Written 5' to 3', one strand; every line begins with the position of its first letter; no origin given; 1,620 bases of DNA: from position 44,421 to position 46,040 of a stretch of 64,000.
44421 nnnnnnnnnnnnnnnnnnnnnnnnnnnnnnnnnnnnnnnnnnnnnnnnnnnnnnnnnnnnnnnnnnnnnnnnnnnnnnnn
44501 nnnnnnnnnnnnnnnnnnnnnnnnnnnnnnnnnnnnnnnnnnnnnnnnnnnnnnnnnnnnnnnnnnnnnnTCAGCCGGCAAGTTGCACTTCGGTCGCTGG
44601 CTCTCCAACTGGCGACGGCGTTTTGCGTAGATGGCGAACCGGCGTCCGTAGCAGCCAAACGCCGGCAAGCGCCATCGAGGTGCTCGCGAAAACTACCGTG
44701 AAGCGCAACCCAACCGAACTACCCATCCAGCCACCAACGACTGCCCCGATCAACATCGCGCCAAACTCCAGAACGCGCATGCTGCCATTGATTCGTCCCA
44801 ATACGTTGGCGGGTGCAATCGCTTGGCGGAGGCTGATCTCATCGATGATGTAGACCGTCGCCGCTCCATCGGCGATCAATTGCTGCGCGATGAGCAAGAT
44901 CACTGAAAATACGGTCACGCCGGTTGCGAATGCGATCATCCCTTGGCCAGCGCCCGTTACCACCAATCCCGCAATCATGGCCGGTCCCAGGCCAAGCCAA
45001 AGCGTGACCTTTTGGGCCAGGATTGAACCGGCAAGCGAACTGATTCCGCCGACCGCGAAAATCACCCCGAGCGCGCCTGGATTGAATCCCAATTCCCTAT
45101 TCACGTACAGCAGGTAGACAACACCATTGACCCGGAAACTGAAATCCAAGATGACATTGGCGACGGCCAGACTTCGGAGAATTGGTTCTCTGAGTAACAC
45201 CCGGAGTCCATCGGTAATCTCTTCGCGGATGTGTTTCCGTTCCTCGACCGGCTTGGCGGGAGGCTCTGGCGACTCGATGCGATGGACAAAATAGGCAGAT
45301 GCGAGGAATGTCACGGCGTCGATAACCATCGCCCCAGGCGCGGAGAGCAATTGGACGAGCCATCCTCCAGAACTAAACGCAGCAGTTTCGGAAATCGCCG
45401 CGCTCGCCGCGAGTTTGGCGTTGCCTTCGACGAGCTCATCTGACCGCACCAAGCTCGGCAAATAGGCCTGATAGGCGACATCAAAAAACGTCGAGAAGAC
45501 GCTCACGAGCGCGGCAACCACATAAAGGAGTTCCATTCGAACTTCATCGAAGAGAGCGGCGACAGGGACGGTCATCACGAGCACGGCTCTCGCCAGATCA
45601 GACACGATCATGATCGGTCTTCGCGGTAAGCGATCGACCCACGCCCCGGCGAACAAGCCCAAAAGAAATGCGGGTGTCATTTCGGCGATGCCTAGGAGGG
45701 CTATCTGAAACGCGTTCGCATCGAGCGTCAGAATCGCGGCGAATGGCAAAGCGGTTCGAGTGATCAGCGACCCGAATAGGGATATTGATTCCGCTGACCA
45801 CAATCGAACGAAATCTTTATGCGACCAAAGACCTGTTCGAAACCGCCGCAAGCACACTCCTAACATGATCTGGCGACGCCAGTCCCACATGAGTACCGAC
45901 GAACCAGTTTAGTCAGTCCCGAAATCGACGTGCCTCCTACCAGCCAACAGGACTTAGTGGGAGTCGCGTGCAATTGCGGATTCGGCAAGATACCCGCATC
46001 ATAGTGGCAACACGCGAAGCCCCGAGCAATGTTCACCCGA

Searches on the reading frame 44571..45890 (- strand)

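Call 66: search_protein_families(library=pfam, proteins=[window:44571-45890:-], max_evalue=0.001)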
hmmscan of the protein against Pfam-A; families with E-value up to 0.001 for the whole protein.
window:44571-45890:- (439 aa): 2 families
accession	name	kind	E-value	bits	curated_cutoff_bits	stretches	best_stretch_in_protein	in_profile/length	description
PF07690.21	MFS_1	-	1.8e-27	96.7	33.4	2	34-334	5-302/347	Major Facilitator Superfamily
PF05977.19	MFS_3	-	2.5e-19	69.6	27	1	23-423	8-400/524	Transmembrane secretion effector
